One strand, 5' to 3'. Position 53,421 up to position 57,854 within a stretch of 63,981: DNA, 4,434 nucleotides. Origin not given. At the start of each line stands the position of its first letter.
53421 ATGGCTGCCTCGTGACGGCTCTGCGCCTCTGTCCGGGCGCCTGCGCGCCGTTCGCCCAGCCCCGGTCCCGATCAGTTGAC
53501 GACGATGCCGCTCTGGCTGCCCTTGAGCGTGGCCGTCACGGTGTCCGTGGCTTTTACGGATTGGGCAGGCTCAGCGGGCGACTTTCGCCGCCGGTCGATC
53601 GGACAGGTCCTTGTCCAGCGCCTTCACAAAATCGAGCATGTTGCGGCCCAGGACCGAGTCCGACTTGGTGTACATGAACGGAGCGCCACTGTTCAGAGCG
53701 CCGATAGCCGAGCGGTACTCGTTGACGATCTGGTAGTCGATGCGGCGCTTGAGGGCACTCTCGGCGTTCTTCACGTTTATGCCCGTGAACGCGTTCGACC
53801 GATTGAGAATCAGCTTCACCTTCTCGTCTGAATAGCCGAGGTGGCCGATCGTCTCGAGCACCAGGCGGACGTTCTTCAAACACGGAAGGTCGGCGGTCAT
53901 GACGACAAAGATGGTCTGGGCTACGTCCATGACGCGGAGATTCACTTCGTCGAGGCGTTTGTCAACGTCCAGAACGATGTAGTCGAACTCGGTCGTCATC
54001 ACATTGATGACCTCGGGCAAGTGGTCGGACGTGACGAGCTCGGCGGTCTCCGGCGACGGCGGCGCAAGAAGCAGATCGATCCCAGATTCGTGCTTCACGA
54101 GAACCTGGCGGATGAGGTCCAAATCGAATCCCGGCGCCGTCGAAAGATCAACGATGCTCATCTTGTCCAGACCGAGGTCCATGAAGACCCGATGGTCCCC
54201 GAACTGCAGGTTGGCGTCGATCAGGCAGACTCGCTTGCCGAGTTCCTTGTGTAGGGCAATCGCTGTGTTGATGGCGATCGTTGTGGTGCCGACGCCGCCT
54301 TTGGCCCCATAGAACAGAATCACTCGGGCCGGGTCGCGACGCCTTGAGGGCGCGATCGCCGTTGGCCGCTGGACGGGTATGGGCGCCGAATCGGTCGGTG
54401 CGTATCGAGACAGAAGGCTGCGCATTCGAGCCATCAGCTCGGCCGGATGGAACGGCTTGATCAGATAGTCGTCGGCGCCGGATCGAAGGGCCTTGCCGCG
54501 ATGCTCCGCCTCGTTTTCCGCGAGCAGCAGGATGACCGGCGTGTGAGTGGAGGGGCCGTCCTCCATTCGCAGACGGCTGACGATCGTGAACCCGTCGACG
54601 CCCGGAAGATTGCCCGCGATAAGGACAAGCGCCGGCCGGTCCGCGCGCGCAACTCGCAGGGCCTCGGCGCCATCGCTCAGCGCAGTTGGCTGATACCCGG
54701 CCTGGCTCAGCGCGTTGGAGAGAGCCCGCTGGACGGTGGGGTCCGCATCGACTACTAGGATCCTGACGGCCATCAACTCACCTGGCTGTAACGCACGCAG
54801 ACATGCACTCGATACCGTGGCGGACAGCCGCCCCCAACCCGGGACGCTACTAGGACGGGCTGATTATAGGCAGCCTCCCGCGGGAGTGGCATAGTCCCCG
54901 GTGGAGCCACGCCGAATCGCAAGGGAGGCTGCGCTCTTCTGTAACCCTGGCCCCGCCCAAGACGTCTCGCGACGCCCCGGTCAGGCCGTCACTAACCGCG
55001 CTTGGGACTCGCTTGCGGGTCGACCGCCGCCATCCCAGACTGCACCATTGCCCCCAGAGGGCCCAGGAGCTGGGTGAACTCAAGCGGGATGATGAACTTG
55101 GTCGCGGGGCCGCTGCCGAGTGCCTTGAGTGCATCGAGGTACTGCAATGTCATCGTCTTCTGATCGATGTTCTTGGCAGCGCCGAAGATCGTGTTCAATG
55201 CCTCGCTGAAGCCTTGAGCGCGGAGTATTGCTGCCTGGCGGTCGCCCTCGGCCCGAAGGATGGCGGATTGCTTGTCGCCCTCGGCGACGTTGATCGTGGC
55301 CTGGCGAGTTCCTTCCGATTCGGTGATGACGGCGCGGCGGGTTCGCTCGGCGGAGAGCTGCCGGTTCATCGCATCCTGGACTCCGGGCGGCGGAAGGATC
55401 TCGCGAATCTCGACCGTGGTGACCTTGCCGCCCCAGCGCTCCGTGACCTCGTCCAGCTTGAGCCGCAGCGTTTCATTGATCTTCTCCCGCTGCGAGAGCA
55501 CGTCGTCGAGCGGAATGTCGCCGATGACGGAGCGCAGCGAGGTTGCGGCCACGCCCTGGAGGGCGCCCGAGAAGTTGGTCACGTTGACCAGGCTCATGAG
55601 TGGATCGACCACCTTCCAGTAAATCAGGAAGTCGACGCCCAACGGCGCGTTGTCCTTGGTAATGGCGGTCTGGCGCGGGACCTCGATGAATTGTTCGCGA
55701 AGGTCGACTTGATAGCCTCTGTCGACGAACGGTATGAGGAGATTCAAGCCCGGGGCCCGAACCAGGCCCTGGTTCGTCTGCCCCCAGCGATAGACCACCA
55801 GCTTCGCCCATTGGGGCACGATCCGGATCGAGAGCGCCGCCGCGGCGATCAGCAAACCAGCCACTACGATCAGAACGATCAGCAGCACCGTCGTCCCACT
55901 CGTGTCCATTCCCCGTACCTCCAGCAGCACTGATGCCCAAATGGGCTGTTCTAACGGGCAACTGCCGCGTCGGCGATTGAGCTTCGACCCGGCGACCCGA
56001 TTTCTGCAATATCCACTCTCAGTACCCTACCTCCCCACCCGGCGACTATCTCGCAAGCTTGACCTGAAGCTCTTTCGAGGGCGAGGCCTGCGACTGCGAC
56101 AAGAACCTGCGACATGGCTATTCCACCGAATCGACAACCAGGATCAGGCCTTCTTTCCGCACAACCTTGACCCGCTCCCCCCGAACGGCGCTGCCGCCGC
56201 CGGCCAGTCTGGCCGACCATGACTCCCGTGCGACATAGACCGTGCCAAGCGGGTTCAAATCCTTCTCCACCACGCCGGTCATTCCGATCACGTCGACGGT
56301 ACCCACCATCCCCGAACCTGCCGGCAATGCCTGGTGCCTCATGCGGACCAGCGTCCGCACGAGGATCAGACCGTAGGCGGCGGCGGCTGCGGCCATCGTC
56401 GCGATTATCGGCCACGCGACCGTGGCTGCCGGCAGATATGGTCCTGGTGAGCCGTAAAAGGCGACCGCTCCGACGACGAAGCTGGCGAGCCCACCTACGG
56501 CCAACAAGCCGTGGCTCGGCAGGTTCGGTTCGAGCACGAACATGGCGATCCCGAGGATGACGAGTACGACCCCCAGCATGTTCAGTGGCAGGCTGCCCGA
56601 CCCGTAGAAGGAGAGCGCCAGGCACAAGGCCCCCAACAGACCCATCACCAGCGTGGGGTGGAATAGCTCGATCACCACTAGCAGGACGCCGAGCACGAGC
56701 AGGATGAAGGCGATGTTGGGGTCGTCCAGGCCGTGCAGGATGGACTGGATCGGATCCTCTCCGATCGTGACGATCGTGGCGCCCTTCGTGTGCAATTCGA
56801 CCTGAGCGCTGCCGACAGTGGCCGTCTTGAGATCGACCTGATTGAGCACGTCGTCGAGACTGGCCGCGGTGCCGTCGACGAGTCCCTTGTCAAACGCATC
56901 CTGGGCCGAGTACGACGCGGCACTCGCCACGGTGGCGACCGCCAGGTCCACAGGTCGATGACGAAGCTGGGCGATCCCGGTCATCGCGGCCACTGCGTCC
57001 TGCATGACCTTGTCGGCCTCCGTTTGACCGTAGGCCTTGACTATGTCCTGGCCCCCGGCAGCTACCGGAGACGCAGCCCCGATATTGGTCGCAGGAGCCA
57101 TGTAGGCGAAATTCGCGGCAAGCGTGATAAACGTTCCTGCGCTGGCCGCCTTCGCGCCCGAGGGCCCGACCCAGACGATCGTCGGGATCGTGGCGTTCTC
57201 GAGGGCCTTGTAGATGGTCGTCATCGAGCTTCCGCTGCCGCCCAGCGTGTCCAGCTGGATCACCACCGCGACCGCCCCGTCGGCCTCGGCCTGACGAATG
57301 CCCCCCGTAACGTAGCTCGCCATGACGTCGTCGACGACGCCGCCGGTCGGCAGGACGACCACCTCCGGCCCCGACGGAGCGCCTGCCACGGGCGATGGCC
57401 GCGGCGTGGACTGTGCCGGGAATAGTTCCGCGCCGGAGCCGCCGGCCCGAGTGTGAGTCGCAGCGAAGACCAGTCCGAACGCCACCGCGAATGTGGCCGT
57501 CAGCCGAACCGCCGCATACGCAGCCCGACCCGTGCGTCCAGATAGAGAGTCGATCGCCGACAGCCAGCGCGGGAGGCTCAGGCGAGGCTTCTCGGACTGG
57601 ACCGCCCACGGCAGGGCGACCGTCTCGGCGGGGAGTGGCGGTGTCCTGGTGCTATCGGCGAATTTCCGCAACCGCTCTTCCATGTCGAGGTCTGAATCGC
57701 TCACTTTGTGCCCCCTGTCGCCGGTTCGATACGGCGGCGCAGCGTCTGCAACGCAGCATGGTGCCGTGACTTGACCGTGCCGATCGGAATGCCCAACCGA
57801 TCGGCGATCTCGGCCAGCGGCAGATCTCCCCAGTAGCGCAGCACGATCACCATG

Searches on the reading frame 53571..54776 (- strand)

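Call 43: search_protein_families(library=pfam, proteins=[window:53571-54776:-], max_evalue=0.001)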
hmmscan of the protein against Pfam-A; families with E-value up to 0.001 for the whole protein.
window:53571-54776:- (401 aa): 6 families
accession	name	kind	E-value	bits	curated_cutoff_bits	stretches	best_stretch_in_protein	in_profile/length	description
PF00072.30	Response_reg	-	5e-23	81.8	30.2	1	6-118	1-110/111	Response regulator receiver domain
PF13614.12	AAA_31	-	5.8e-12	46.3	27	1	151-313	2-167/177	AAA domain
PF01656.29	CbiA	-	1.7e-06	28.5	25.4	1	153-194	1-41/125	CobQ/CobB/MinD/ParA nucleotide binding domain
PF06564.18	CBP_BcsQ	-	5e-06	26.6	21.3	1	153-299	4-151/234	Cellulose biosynthesis protein BcsQ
PF10609.15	ParA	-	1.1e-05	25.4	27.1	1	151-190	4-42/246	NUBPL iron-transfer P-loop NTPase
PF00142.24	Fer4_NifH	-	0.00065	19.7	25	0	152-304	2-159/271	4Fe-4S iron sulfur cluster binding proteins, NifH/frxC family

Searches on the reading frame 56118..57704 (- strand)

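Call 43: search_protein_families(library=pfam, proteins=[window:56118-57704:-], max_evalue=0.001)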
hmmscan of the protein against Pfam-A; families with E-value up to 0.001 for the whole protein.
window:56118-57704:- (528 aa): 4 families
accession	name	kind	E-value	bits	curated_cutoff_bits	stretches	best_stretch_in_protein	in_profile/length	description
PF24961.1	NfeD_membrane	-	4.6e-20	72.3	26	1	330-443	1-115/119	NfeD integral membrane domain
PF25145.1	NfeD1b_N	-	4e-17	62.9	40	1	115-297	2-186/189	NfeD1b, N-terminal domain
PF01957.25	NfeD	-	1.9e-10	41.2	29.1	1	472-524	4-55/57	NfeD-like C-terminal, partner-binding domain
PF00574.28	CLP_protease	-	0.00081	19.8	20.2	0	124-278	25-177/182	Clp protease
